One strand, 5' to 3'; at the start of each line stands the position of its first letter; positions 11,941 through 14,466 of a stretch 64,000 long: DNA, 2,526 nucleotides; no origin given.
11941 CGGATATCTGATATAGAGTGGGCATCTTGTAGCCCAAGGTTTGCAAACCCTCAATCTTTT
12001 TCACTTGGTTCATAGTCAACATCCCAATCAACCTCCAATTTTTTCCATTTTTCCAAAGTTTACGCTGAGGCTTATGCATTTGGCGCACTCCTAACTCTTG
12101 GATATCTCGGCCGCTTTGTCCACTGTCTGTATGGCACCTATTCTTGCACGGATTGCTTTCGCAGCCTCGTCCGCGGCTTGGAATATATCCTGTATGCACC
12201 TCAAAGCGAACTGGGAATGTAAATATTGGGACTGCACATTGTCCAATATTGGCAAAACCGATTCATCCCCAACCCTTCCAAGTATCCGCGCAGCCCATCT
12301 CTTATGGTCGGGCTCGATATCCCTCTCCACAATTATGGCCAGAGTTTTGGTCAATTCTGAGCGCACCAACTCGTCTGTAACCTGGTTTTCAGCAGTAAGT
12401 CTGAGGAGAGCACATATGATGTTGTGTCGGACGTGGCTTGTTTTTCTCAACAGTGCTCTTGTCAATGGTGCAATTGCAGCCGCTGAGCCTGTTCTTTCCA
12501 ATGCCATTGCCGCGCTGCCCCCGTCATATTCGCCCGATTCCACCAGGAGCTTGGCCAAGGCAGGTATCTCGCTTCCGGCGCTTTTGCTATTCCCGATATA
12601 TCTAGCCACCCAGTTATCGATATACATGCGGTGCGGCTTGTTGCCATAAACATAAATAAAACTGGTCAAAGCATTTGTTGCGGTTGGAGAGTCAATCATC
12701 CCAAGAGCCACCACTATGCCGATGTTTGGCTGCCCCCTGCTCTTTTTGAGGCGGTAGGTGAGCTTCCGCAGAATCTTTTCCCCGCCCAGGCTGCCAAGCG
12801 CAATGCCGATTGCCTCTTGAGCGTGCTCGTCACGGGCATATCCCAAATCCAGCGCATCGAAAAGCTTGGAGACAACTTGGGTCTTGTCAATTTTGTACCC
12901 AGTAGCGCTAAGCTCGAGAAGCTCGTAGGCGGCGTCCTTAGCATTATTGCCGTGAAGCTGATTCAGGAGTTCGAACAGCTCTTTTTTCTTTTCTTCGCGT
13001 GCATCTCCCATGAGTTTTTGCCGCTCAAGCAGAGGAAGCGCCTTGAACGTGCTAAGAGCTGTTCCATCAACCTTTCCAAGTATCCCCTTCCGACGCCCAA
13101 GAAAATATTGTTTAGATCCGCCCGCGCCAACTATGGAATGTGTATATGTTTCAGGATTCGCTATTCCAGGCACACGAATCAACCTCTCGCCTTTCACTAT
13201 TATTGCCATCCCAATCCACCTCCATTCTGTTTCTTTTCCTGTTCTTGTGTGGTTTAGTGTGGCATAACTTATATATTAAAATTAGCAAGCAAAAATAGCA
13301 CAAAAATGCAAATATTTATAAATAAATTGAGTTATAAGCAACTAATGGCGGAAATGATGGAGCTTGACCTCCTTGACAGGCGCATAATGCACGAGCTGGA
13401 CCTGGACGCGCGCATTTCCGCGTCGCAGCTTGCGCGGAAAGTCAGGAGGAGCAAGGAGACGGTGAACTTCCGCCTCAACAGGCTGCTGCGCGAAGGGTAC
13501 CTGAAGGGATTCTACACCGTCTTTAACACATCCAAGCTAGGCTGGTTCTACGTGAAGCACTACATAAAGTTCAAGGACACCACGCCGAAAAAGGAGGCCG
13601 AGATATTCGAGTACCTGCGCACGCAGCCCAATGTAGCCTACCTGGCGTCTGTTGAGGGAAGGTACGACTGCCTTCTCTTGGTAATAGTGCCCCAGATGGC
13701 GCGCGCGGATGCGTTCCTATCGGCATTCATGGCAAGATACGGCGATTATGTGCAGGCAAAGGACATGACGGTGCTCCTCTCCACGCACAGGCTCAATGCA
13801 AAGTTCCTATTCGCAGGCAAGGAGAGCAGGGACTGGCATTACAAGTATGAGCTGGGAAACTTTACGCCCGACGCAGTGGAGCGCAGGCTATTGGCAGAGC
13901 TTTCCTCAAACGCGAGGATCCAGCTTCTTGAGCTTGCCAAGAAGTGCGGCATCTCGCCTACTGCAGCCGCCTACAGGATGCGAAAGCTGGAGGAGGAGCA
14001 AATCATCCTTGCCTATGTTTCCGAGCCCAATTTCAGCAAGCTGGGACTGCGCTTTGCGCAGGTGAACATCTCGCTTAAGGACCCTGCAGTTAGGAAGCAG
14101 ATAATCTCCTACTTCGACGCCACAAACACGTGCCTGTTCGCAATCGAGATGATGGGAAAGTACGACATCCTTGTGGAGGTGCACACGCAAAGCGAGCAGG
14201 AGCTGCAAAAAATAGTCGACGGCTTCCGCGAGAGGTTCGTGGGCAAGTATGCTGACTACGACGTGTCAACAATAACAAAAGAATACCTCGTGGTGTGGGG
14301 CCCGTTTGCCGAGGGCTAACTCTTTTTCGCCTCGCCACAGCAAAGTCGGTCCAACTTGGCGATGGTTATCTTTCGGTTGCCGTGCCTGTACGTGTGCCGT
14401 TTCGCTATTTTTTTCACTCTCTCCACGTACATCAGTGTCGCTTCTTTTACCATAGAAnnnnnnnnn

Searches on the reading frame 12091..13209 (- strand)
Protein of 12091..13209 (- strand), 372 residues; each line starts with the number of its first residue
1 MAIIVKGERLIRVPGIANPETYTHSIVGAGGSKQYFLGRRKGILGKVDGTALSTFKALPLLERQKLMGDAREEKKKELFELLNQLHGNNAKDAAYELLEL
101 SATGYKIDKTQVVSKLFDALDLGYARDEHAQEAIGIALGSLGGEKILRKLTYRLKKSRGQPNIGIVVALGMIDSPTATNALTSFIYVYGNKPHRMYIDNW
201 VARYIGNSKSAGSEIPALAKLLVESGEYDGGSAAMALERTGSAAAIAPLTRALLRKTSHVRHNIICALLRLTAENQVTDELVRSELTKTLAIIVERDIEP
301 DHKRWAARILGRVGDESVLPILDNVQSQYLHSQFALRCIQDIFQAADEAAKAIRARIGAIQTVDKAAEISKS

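Call 10: search_protein_families(library=pfam, proteins=[window:12091-13209:-], max_evalue=0.01)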
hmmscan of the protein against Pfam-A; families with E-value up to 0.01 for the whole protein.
window:12091-13209:- (372 aa): 2 families
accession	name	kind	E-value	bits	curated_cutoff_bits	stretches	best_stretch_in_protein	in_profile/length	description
PF13646.12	HEAT_2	-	2.2e-11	44.3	27.7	0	201-265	20-84/88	HEAT repeats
PF03130.22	HEAT_PBS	-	1e-05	26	20.9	0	304-322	3-21/27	PBS lyase HEAT-like repeat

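Call 61: search_protein_families(library=padloc, proteins=[window:12094-13209:-], max_evalue=0.01)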
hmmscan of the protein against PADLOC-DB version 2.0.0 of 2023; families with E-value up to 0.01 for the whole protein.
window:12094-13209:- (372 aa): 1 family
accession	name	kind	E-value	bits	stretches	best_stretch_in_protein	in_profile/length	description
PDLC02973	WGR_XIII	-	0.0038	13.7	1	214-326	129-244/973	-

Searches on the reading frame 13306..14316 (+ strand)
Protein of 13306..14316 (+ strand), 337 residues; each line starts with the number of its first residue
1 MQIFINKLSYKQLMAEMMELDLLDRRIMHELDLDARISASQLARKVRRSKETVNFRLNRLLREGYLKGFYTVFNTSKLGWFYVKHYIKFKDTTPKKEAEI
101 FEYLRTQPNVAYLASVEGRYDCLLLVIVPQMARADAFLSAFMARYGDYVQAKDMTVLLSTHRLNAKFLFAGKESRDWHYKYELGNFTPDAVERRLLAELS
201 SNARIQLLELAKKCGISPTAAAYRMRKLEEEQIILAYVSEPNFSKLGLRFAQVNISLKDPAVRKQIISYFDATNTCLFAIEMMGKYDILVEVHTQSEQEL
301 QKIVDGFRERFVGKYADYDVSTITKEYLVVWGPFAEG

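Call 69: search_protein_families(library=ncbifam, proteins=[window:13306-14316:+], max_evalue=0.001)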
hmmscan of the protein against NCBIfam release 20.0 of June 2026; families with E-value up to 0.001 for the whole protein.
window:13306-14316:+ (337 aa): 9 families
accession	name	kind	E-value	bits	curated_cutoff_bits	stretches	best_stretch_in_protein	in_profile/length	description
NF053758.1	ChrTpTrnRegChrS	equivalog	1.1e-20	74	250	2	15-139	7-129/158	chromate efflux transcriptional regulator ChrS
NF008370.0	PRK11169.1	equivalog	5.5e-20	71.7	233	2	16-144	8-137/164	leucine-responsive transcriptional regulator Lrp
NF008384.0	PRK11179.1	equivalog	1.3e-19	70.5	227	2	186-304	5-124/153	transcriptional regulator AsnC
NF040947.1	trans_reg_LysM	equivalog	1.7e-16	60.2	180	2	189-309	2-120/136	HTH-type transcriptional regulator LysM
NF040820.1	trans_reg_LrpA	equivalog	1.6e-13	50.7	250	2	192-253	6-67/141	HTH-type transcriptional regulator LrpA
NF041396.1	TranRegLrp_Halo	equivalog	6.1e-12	45.6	190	2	189-293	4-108/149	HTH-type transcriptional regulator Lrp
NF041395.1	TranRegLrpA1_Halo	equivalog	1.9e-09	37.7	250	1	189-305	4-120/142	HTH-type transcriptional regulator LrpA1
TIGR04176.1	MarR_EPS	equivalog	0.00021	21.3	88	0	25-82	7-64/105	MarR family EPS-associated transcriptional regulator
NF040708.3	Siroheme_Dcarb_AhbA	equivalog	0.00049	19.9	140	0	40-102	20-82/144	siroheme decarboxylase subunit alpha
